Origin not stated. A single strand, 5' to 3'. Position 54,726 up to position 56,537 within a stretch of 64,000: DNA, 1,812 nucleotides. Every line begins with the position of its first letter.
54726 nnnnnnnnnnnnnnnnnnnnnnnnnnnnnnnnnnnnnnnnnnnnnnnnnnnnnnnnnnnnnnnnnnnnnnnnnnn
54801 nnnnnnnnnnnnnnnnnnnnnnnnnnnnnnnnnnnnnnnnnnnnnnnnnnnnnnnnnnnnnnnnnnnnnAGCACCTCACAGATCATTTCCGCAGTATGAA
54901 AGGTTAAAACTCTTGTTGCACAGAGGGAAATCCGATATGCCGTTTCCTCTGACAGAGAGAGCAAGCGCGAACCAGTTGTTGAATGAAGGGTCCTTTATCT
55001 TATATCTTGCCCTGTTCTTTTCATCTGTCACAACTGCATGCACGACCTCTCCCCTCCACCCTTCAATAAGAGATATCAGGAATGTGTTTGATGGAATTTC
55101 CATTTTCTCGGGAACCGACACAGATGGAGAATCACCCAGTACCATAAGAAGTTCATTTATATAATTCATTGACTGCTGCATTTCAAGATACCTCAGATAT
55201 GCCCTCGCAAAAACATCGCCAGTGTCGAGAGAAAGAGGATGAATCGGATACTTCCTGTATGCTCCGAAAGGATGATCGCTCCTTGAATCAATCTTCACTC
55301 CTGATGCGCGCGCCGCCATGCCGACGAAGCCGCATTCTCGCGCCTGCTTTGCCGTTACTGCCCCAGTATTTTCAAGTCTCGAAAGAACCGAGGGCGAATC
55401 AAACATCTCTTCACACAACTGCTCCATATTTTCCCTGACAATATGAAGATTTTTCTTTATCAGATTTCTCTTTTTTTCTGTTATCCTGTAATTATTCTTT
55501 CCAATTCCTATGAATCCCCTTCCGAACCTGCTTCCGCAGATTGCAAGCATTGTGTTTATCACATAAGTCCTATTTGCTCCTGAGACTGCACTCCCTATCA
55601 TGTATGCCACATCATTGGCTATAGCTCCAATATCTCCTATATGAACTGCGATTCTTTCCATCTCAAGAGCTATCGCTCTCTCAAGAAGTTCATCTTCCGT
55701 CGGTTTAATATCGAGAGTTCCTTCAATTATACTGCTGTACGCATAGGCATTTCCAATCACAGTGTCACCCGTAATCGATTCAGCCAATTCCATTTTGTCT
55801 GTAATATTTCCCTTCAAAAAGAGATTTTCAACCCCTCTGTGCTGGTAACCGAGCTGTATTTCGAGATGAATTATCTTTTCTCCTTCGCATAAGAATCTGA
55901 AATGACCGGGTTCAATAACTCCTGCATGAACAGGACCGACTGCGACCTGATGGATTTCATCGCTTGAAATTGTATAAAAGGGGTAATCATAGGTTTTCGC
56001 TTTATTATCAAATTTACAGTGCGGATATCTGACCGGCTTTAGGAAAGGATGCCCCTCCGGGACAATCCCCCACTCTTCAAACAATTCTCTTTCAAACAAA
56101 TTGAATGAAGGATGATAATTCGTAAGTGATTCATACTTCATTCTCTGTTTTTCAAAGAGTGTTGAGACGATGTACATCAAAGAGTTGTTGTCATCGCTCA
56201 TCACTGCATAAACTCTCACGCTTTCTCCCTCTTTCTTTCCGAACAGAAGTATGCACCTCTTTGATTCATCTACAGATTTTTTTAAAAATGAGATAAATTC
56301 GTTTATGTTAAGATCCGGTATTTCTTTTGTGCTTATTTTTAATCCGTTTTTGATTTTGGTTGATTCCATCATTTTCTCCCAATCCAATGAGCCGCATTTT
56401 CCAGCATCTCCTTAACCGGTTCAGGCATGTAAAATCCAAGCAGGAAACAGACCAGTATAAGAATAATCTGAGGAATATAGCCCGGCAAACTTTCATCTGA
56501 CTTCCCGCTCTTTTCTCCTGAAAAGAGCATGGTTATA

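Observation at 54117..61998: Hyf/Ehr-like six-subunit complex-I-type operon whose catalytic subunit has lost the NiFe ligands, headed by an HTH-PTS-EIIA regulator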

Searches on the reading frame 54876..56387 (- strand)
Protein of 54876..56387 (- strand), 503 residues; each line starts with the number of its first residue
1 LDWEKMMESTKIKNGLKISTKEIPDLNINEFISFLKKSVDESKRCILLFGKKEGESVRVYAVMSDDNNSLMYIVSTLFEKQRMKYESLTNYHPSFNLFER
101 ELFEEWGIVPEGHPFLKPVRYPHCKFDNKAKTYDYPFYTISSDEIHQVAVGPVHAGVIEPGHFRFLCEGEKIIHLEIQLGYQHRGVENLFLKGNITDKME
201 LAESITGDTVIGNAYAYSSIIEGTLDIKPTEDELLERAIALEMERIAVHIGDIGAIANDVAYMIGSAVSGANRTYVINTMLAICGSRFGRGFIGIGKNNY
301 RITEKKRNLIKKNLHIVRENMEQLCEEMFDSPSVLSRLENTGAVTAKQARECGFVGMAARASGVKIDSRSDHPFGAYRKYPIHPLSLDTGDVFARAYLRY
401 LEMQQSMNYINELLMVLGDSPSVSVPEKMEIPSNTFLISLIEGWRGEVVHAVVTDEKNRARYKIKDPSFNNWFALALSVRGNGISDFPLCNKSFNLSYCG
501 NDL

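Call 3: search_protein_families(library=pfam, proteins=[window:54876-56387:-], max_evalue=0.01)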
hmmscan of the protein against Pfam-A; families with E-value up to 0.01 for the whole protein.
window:54876-56387:- (503 aa): 2 families
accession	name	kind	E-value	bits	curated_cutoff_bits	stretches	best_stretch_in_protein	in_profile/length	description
PF00346.24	Complex1_49kDa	-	3.3e-33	115.4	24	2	270-432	12-174/271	Respiratory-chain NADH dehydrogenase, 49 Kd subunit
PF00329.25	Complex1_30kDa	-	3.8e-08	34.4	22.5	1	27-119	7-103/124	Respiratory-chain NADH dehydrogenase, 30 Kd subunit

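Call 4: search_protein_families(library=ncbifam, proteins=[window:54876-56387:-], max_evalue=0.01)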
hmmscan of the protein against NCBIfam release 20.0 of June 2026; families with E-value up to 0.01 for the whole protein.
window:54876-56387:- (503 aa): 16 families
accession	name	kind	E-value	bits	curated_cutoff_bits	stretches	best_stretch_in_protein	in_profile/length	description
NF004739.1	PRK06075.1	equivalog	1.5e-46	158.9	360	2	147-433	2-288/384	NADH-quinone oxidoreductase subunit D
TIGR01962.1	NuoD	equivalog_domain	4.3e-37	127.9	459.35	1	148-433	5-290/386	NADH dehydrogenase (quinone) subunit D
NF009808.0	PRK13292.1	equivalog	1.3e-36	125.8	1156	1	55-416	295-678/791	NADH-quinone oxidoreductase subunit B/C/D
NF008974.0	PRK12322.1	equivalog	1.6e-35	122.8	522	1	147-487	8-350/366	NADH-quinone oxidoreductase subunit D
NF040602.1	F420_dehyd_FpoD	exception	6.7e-34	117.5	600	1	147-487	9-356/372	F420H2 dehydrogenase subunit FpoD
NF008728.0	PRK11742.1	equivalog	1.8e-30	105.9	840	2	148-415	217-484/598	NADH-quinone oxidoreductase subunit C/D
NF005649.0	PRK07415.1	equivalog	1.1e-16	60.8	583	1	148-420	13-286/394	NAD(P)H-quinone oxidoreductase subunit H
TIGR01961.1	NuoC_fam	subfamily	3.9e-05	24.2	122.45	1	55-122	40-106/122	NADH (or F420H2) dehydrogenase, subunit C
NF004735.0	PRK06074.2-2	equivalog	5.2e-05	23.2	176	1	10-124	21-135/158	NADH-quinone oxidoreductase subunit C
NF040611.1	F420_dehyd_FpoC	exception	0.00016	21.6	220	1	6-123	17-134/158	F420H2 dehydrogenase subunit FpoC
NF004733.0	PRK06074.1-5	equivalog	0.00021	21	225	1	59-120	76-135/203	NADH-quinone oxidoreductase subunit C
NF004732.0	PRK06074.1-4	equivalog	0.00024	20.9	376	1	66-118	127-179/250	NADH-quinone oxidoreductase subunit C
NF004730.0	PRK06074.1-1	equivalog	0.0014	18.5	193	1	62-117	84-139/200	NADH-quinone oxidoreductase subunit C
NF006304.0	PRK08491.1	equivalog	0.0017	18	228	1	78-126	118-166/263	NADH-quinone oxidoreductase subunit C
NF004737.0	PRK06074.2-4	equivalog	0.0032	17.4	144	1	28-122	20-112/150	NADH-quinone oxidoreductase subunit C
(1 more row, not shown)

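Call 8: search_solved_structures(query=window:54876-56387:-, max_evalue=0.001, show_alignments=4)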
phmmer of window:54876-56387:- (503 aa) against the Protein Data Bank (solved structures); distinct sequences matched with E-value up to 0.001: 54.
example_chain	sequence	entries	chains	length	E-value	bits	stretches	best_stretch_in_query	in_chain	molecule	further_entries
6cfw_L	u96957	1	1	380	1.7e-37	132.6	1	148-491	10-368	Membrane-bound hydrogenase subunit alpha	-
7z0s_E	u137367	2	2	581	1.5e-35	126.2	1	130-498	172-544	Formate hydrogenlyase subunit 5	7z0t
7q5y_B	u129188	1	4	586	1.2e-20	77.1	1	151-421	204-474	NADH-quinone oxidoreductase subunit C/D 2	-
2fug_4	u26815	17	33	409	7.7e-20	74.4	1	144-422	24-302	NADH-quinone oxidoreductase chain 4 | NADH-QUINONE OXIDOREDUCTASE SUBUNIT 4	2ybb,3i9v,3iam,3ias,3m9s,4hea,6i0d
7awt_D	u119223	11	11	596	8.2e-18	67.7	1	149-421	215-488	NADH-quinone oxidoreductase subunit C/D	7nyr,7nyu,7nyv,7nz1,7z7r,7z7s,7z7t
9taj_C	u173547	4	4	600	8.4e-18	67.7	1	149-421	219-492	NADH-quinone oxidoreductase subunit C/D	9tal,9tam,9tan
7p61_C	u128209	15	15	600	1.3e-17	67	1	149-421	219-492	NADH-quinone oxidoreductase subunit C/D | NADH-quinone oxidoreductase subunit CD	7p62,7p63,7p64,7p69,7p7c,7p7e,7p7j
8ba0_D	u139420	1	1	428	7.6e-15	57.9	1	151-418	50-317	Complex I-49kD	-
8b9z_D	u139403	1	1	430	7.7e-15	57.9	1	151-418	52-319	Complex I-49kD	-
8esw_S2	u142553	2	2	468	1e-14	57.5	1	151-418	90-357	Complex I-49kD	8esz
6hum_H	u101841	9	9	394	1.7e-13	53.5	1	148-424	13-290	NAD(P)H-quinone oxidoreductase subunit H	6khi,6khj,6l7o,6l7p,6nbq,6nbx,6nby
8e9g_D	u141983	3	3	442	3.4e-13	52.5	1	148-433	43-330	NADH-quinone oxidoreductase subunit D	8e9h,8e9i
9iho_D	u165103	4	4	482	7.5e-13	51.3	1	132-418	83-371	NUCM (49 kDa) subunit of mitochondrial NADH:ubiquinone oxidoreductase (Complex I)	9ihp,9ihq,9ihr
7vb7_Q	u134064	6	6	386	5.2e-12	48.5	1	161-431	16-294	NADH dehydrogenase [ubiquinone] iron-sulfur protein 2, mitochondrial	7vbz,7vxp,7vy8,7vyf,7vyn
7vbn_Q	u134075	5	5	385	5.3e-12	48.5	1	161-431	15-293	NADH dehydrogenase [ubiquinone] iron-sulfur protein 2, mitochondrial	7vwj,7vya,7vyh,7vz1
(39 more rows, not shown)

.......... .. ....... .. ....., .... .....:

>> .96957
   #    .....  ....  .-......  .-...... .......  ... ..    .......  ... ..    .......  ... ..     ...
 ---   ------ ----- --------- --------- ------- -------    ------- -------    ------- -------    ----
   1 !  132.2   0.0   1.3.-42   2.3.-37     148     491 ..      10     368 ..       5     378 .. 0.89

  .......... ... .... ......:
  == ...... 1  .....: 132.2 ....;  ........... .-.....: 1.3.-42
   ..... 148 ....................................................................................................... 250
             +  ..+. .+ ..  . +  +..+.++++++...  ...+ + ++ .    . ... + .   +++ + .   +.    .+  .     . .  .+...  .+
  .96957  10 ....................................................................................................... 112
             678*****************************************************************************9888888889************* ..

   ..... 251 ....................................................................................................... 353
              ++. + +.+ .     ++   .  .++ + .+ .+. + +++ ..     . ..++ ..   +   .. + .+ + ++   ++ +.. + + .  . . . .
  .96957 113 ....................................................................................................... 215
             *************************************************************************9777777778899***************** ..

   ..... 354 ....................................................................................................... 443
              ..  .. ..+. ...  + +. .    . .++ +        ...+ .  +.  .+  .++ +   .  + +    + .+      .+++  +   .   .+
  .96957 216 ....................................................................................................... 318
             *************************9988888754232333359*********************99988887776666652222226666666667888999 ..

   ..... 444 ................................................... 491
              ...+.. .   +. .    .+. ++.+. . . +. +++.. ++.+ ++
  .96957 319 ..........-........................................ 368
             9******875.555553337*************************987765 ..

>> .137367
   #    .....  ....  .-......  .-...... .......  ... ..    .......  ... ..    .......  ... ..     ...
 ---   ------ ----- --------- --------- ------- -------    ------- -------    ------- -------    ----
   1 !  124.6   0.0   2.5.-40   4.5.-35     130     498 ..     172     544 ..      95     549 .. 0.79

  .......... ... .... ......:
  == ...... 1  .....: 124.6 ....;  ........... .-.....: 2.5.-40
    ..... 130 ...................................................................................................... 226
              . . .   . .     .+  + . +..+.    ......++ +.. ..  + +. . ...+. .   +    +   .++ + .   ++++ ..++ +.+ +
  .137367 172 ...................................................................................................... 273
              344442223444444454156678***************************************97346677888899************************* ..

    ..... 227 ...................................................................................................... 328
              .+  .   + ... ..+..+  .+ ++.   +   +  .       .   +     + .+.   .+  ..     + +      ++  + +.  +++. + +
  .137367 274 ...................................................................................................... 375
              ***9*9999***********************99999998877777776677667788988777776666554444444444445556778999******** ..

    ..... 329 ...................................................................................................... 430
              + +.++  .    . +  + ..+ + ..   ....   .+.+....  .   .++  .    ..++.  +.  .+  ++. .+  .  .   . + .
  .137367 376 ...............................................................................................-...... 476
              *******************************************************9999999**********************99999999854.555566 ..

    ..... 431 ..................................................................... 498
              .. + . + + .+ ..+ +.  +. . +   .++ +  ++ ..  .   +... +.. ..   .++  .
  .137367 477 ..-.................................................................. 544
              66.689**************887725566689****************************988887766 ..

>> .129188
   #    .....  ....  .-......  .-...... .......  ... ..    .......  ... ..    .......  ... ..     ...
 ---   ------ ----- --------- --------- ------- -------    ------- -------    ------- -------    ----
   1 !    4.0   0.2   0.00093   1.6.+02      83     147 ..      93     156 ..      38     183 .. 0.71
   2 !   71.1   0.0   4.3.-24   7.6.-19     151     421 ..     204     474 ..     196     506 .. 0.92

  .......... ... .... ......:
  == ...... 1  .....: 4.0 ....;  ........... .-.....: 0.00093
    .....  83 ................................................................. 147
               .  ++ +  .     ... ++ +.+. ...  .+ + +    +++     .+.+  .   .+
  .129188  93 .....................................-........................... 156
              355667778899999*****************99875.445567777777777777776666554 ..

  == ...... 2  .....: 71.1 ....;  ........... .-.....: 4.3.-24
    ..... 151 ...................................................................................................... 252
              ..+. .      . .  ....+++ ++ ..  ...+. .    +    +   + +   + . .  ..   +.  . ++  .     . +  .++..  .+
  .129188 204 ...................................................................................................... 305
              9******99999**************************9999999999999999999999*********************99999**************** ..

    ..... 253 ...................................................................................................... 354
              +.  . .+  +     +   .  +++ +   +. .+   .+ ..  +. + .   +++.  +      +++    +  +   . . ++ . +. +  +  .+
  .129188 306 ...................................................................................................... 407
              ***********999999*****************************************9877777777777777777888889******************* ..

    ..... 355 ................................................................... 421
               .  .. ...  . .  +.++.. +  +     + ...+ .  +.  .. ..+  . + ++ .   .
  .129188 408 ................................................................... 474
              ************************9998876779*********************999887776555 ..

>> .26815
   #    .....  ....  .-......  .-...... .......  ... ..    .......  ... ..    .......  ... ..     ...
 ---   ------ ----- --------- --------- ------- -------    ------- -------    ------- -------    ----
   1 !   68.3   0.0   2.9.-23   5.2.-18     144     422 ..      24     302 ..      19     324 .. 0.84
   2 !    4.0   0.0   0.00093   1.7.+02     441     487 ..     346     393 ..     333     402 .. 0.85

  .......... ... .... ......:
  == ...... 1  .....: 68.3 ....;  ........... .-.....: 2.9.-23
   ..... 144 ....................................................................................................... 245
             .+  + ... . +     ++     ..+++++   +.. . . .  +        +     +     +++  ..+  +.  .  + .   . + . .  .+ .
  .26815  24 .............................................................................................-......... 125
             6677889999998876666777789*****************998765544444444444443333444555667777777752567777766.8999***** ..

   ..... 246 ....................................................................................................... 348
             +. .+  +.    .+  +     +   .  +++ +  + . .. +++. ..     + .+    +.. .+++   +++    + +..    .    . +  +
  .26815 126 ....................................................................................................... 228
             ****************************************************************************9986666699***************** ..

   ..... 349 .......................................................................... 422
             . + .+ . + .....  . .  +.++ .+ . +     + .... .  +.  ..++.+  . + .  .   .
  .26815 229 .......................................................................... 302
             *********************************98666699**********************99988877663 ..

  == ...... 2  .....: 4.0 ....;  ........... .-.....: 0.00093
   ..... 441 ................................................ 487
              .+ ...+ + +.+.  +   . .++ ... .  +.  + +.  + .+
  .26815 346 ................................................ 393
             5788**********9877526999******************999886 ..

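Call 9: find_homologous_proteins(query=window:54876-56387:-, max_evalue=0.00001)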
Query window:54876-56387:- (503 aa): 8000 proteins with E <= 0.00001 among 8000 candidates; the best 120 are listed.
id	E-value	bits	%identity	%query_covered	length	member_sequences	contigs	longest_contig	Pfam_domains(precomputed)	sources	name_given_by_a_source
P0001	0.0e+0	1137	100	99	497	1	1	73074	PF00329.26,PF00346.25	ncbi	ncbi:MAG: NADH-quinone oxidoreductase subunit C [bacterium]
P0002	6.8e-235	799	69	99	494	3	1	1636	PF00329.26,PF00346.25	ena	-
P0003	1.6e-203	695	62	99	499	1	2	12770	PF00329.26,PF00346.25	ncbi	ncbi:MAG: NADH-quinone oxidoreductase subunit C [candidate division WOR-3 bacterium]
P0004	5.4e-197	674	62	99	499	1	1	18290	PF00329.26,PF00346.25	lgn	-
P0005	3.7e-174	598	56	98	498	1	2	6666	PF00329.26,PF00346.25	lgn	-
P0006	3.6e-173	595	56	99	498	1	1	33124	PF00329.26,PF00346.25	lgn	-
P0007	3.3e-167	575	54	98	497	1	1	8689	PF00329.26,PF00346.25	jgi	-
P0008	8.4e-167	574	53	98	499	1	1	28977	PF00329.26,PF00346.25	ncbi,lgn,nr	ncbi:MAG: NADH-quinone oxidoreductase subunit C [Candidatus Gastranaerophilales bacterium]|nr:NADH-q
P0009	2.3e-166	573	53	98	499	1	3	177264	PF00329.26,PF00346.25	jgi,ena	-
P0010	2.9e-166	572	52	99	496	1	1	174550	PF00346.25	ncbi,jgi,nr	ncbi:MAG: hydrogenase [Spirochaetes bacterium]|jgi:Ni,Fe-hydrogenase III large subunit|nr:hydrogenas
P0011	2.9e-166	572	52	98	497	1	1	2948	PF00329.26,PF00346.25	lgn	-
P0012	4.1e-166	572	54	98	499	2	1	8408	PF00346.25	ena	-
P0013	1.2e-165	570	53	99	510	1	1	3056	PF00329.26,PF00346.25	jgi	jgi:Ni,Fe-hydrogenase III large subunit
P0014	1.7e-165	570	54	98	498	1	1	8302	PF00329.26,PF00346.25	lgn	-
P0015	8.5e-165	567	54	98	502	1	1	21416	PF00346.25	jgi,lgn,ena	-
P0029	5.5e-162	558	52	98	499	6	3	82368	PF00329.26,PF00346.25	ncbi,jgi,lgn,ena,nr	ncbi:MAG TPA: hydrogenase [Cyanobacteria bacterium UBA9971]|nr:hydrogenase [Cyanobacteria bacterium 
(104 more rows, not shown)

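Call 14: find_encoding_contigs(protein=P0001, flank=10000, max_places=3)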
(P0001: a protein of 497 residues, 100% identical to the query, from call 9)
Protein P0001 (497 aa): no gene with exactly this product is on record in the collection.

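Call 15: find_encoding_contigs(protein=P0003, flank=10000, max_places=3)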
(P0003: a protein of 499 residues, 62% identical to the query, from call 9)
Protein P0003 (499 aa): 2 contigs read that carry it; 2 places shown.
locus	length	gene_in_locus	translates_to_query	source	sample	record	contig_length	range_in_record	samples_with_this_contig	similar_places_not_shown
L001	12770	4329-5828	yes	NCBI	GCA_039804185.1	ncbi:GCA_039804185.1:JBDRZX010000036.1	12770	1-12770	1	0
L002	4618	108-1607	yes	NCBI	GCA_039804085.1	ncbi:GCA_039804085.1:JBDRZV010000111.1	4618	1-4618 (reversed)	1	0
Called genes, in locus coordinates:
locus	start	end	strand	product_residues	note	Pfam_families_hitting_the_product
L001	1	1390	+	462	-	PF00361:Proton_antipo_M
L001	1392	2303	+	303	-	PF00146:NADHdh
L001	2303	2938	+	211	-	-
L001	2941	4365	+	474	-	PF00361:Proton_antipo_M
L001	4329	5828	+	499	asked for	PF00329:Complex1_30kDa (weak), PF00346:Complex1_49kDa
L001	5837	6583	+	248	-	PF01058:Oxidored_q6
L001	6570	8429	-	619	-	PF00037:Fer4, PF12797:Fer4_2 (weak), PF12837:Fer4_6 (weak), PF12838:Fer4_7, PF13187:Fer4_9 (weak), PF13237:Fer4_10 (weak), PF14691:Fer4_20, PF07992:Pyr_redox_2, +6 more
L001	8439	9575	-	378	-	PF00346:Complex1_49kDa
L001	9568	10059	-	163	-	PF00329:Complex1_30kDa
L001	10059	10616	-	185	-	PF01058:Oxidored_q6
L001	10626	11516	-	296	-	PF00146:NADHdh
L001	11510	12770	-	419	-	PF00361:Proton_antipo_M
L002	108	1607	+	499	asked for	PF00329:Complex1_30kDa (weak), PF00346:Complex1_49kDa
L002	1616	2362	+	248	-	PF01058:Oxidored_q6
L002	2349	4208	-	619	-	PF00037:Fer4, PF12797:Fer4_2 (weak), PF12837:Fer4_6 (weak), PF12838:Fer4_7, PF13187:Fer4_9 (weak), PF13237:Fer4_10 (weak), PF14691:Fer4_20, PF07992:Pyr_redox_2, +7 more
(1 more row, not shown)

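Call 16: find_encoding_contigs(protein=P0010, flank=10000, max_places=2)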
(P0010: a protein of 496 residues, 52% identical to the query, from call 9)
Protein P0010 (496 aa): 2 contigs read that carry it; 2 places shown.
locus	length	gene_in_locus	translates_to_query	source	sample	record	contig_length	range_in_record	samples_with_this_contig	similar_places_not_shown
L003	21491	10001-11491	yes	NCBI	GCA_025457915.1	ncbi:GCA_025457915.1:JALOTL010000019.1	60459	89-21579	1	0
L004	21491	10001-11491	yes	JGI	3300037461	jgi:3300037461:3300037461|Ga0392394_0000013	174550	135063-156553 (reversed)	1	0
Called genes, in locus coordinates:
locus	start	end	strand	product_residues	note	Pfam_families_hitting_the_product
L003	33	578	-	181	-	PF14163:SieB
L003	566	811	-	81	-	PF09954:DUF2188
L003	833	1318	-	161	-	PF11848:DUF3368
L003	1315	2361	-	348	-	PF01381:HTH_3, PF12844:HTH_19, PF13560:HTH_31 (weak), PF06114:Peptidase_M78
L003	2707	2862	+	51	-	-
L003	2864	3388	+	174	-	PF00657:Lipase_GDSL, PF13472:Lipase_GDSL_2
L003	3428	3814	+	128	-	-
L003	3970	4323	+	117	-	PF01381:HTH_3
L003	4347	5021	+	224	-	PF12728:HTH_17, PF00359:PTS_EIIA_2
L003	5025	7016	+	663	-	PF00662:Proton_antipo_N (weak), PF00361:Proton_antipo_M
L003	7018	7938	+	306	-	PF00146:NADHdh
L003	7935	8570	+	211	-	-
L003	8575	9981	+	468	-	PF00361:Proton_antipo_M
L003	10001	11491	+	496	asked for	PF00346:Complex1_49kDa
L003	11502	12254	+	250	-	PF13187:Fer4_9 (faint), PF14697:Fer4_21 (faint), PF00037:Fer4 (weak), PF12837:Fer4_6 (faint), PF13237:Fer4_10 (weak), PF12838:Fer4_7 (weak), PF13484:Fer4_16 (faint), PF01058:Oxidored_q6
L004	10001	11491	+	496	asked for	PF00346:Complex1_49kDa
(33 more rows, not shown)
